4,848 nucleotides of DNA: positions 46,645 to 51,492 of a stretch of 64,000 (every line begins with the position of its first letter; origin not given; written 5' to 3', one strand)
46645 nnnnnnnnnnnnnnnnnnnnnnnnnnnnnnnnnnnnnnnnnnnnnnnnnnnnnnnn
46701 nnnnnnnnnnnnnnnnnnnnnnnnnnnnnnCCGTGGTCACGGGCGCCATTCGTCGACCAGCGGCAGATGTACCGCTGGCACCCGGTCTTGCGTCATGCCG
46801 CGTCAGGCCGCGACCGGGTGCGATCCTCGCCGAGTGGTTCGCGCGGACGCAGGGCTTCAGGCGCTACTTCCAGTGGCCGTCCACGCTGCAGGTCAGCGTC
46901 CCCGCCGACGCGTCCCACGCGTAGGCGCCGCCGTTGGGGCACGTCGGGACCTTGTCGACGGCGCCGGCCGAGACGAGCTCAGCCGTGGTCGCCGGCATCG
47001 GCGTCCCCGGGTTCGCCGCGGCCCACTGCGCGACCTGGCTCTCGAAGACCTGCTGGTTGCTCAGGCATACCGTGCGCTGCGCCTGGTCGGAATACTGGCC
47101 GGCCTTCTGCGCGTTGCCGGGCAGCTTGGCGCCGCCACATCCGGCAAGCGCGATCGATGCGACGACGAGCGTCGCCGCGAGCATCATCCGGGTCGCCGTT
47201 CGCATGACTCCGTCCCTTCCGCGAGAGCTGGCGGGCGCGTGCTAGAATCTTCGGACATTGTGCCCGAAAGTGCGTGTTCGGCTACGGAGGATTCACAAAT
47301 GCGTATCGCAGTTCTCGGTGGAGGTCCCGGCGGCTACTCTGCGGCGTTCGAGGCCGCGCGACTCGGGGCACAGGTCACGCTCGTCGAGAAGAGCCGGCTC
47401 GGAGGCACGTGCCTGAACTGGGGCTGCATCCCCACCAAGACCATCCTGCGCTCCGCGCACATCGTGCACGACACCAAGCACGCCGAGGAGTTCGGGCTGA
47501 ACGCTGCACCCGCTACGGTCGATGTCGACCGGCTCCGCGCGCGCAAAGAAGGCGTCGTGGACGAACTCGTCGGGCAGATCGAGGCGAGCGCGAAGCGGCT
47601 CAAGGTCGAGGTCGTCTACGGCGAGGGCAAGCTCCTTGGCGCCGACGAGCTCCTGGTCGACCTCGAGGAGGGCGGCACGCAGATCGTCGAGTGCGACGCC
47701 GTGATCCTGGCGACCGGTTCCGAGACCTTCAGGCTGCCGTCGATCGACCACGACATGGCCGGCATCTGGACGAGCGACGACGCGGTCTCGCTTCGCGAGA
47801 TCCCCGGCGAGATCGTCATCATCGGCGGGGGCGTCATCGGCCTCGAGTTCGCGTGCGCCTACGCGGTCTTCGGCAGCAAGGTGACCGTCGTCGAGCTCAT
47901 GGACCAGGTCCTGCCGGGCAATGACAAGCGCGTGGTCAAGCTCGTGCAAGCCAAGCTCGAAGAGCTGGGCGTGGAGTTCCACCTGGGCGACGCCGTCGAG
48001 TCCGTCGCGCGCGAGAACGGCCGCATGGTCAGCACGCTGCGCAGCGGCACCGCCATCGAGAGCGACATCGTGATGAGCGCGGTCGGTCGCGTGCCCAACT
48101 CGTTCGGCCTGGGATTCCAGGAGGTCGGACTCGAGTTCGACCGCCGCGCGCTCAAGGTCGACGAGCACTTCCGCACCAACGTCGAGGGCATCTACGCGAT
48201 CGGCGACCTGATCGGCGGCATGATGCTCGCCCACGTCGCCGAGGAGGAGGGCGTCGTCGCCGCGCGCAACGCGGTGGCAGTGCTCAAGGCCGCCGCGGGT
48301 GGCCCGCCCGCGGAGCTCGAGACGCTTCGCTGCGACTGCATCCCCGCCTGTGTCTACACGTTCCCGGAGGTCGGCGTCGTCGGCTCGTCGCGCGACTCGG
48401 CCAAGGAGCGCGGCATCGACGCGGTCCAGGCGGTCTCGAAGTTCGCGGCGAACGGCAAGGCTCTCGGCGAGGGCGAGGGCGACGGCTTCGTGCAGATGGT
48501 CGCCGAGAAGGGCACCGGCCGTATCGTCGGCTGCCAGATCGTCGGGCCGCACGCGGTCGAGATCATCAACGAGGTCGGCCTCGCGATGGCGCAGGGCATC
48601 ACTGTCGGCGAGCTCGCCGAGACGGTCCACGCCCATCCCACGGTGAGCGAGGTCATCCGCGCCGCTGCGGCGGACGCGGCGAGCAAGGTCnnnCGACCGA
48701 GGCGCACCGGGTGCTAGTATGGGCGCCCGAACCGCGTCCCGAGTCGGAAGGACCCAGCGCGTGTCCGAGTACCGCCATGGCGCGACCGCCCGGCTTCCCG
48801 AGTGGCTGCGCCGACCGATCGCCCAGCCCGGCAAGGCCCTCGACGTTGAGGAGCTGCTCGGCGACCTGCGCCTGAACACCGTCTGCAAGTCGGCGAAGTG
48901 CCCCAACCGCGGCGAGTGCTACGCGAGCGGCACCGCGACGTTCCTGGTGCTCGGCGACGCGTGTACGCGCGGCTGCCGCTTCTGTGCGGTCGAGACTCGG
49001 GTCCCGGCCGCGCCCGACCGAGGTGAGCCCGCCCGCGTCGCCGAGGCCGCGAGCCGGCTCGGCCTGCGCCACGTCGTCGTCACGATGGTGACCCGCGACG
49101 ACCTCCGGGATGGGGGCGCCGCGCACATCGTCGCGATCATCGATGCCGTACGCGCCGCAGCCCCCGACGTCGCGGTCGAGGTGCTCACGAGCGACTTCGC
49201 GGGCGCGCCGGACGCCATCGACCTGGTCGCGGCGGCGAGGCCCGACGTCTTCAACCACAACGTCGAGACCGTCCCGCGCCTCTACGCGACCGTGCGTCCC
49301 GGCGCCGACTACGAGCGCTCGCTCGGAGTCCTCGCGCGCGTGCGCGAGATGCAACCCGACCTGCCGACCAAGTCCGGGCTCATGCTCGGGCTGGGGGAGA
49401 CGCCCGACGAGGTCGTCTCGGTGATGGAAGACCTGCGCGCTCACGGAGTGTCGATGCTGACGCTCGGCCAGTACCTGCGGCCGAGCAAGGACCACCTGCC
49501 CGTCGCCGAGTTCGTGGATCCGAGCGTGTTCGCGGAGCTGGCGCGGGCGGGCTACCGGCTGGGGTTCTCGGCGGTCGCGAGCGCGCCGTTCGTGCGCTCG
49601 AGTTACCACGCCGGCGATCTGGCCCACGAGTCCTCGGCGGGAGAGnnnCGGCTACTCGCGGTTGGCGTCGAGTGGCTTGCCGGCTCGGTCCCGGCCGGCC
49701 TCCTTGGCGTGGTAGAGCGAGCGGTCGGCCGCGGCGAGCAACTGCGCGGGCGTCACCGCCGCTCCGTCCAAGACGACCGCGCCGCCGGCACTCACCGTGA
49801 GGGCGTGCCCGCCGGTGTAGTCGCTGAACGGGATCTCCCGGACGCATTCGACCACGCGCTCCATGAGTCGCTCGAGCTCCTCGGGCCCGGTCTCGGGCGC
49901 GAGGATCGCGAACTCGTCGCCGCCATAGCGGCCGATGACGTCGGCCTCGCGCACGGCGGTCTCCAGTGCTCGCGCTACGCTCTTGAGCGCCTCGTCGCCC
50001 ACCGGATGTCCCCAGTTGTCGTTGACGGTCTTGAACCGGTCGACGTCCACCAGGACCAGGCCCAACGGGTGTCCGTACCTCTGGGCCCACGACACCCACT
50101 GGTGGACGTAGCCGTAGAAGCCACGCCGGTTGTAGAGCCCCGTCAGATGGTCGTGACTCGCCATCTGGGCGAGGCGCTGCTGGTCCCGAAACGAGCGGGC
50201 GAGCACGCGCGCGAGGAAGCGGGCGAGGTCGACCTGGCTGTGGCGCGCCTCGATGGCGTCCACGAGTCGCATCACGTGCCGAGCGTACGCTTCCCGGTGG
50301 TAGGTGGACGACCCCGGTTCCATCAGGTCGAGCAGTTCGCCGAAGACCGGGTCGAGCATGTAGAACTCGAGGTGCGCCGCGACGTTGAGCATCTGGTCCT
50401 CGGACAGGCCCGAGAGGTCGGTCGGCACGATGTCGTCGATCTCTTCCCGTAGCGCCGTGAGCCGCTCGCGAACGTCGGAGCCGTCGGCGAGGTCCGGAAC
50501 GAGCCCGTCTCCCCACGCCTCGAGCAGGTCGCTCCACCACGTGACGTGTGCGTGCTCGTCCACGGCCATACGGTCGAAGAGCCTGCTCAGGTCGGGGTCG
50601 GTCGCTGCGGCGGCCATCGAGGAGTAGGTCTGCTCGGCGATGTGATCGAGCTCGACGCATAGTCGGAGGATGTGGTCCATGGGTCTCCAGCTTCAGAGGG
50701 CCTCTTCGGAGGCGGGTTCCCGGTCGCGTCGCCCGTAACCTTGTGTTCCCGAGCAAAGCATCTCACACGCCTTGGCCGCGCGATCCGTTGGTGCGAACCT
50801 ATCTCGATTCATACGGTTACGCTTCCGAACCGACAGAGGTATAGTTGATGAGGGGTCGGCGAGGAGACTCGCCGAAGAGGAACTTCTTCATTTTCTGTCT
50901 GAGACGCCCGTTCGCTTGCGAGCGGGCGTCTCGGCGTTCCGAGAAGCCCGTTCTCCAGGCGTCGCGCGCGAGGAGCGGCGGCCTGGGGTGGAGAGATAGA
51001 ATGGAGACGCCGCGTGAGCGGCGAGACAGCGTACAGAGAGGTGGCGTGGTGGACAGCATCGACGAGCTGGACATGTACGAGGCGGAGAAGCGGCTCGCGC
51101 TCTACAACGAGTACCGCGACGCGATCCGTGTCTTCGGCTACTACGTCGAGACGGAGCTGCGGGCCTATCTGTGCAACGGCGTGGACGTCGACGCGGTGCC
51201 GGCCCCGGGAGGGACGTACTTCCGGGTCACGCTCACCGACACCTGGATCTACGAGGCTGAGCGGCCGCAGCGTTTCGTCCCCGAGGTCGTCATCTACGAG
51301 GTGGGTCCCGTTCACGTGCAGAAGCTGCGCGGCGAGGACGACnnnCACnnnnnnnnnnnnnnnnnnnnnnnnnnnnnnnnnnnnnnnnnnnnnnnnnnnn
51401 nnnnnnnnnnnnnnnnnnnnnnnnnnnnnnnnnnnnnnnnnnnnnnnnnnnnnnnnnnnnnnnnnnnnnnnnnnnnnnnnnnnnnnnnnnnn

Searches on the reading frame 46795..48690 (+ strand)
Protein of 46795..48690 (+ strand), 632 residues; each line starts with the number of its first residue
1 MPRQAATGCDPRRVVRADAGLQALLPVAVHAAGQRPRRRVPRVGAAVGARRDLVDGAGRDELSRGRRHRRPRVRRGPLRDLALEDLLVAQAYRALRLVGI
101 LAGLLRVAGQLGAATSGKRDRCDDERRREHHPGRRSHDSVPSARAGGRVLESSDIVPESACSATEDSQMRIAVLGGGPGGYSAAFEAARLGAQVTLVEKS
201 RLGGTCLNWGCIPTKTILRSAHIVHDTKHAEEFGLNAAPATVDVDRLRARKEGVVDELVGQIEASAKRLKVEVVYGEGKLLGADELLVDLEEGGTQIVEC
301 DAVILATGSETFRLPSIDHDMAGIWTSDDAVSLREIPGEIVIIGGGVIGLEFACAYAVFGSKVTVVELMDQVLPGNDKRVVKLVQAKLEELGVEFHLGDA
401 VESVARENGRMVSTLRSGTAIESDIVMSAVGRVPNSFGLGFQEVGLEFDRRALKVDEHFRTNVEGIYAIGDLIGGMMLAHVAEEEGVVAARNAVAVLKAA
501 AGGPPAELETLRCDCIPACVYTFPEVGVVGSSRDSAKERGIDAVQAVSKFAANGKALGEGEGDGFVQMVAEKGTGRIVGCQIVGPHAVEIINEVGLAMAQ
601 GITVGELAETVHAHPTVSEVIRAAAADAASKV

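Call 20: search_protein_families(library=pfam, proteins=[window:46795-48690:+], max_evalue=0.001)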
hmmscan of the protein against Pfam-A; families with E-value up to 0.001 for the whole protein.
window:46795-48690:+ (632 aa): 11 families
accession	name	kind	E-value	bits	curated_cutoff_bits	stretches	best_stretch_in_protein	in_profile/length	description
PF07992.20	Pyr_redox_2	-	3.1e-69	234.1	26.1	1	169-486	1-291/291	Pyridine nucleotide-disulphide oxidoreductase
PF02852.28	Pyr_redox_dim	-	6.4e-32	110.5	25.3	1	516-624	1-109/110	Pyridine nucleotide-disulphide oxidoreductase, dimerisation domain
PF00070.33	Pyr_redox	-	1.7e-25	89.8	22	1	340-410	2-72/82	Pyridine nucleotide-disulphide oxidoreductase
PF13738.12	Pyr_redox_3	-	4.5e-11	43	30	1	297-470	122-305/305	Pyridine nucleotide-disulphide oxidoreductase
PF01134.28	GIDA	-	7.8e-11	42.1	22.1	1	171-309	2-150/391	Glucose inhibited division protein A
PF01266.30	DAO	-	8.6e-09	35.8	27.9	1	170-205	1-38/353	FAD dependent oxidoreductase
PF03486.20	HI0933_like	-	1.3e-08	35.1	50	0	170-201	2-33/244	HI0933-like protein Rossmann domain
PF13450.12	NAD_binding_8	-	3.2e-08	34.2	21.9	1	173-227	1-55/68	NAD(P)-binding Rossmann-like domain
PF12831.13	FAD_oxidored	-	2e-07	31.1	27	1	171-206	2-38/416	FAD dependent oxidoreductase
PF00890.30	FAD_binding_2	-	1.2e-06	28.4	20.4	1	171-204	2-35/414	FAD binding domain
PF01262.27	AlaDh_PNT_C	-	4.9e-06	26.6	23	0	168-199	28-59/214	Alanine dehydrogenase/PNT, C-terminal domain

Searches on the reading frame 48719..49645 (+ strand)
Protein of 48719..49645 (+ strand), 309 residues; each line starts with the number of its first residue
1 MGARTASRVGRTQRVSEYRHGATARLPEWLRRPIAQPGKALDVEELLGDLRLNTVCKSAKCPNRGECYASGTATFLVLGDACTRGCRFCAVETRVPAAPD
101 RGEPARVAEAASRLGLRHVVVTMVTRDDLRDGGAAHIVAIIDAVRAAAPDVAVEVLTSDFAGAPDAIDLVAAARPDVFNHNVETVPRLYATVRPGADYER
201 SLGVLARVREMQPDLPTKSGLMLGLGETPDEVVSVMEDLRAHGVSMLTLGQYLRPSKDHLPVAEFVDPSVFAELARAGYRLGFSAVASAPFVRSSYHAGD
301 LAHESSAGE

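Call 20: search_protein_families(library=pfam, proteins=[window:48719-49645:+], max_evalue=0.001)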
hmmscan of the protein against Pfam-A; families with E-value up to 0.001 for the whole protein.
window:48719-49645:+ (309 aa): 1 family
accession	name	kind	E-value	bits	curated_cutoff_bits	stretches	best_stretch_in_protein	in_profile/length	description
PF04055.27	Radical_SAM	-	1.1e-21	78.1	29.5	1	77-239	2-166/166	Radical SAM superfamily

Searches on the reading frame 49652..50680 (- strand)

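Call 22: search_protein_families(library=pfam, proteins=[window:49652-50680:-], max_evalue=0.001)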
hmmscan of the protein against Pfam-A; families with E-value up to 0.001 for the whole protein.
window:49652-50680:- (342 aa): 1 family
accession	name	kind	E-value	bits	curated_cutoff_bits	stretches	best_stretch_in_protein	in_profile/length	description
PF00990.26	GGDEF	-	7.4e-43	146.5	23.8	1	174-332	1-161/161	Diguanylate cyclase, GGDEF domain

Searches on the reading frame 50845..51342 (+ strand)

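Call 22: search_protein_families(library=pfam, proteins=[window:50845-51342:+], max_evalue=0.001)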
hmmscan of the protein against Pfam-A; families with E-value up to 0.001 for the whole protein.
window:50845-51342:+ (166 aa): 1 family
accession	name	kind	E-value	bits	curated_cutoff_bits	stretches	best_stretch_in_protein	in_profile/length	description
PF10611.14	DUF2469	-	3.5e-23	82.5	25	1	72-163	3-94/100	Protein of unknown function (DUF2469)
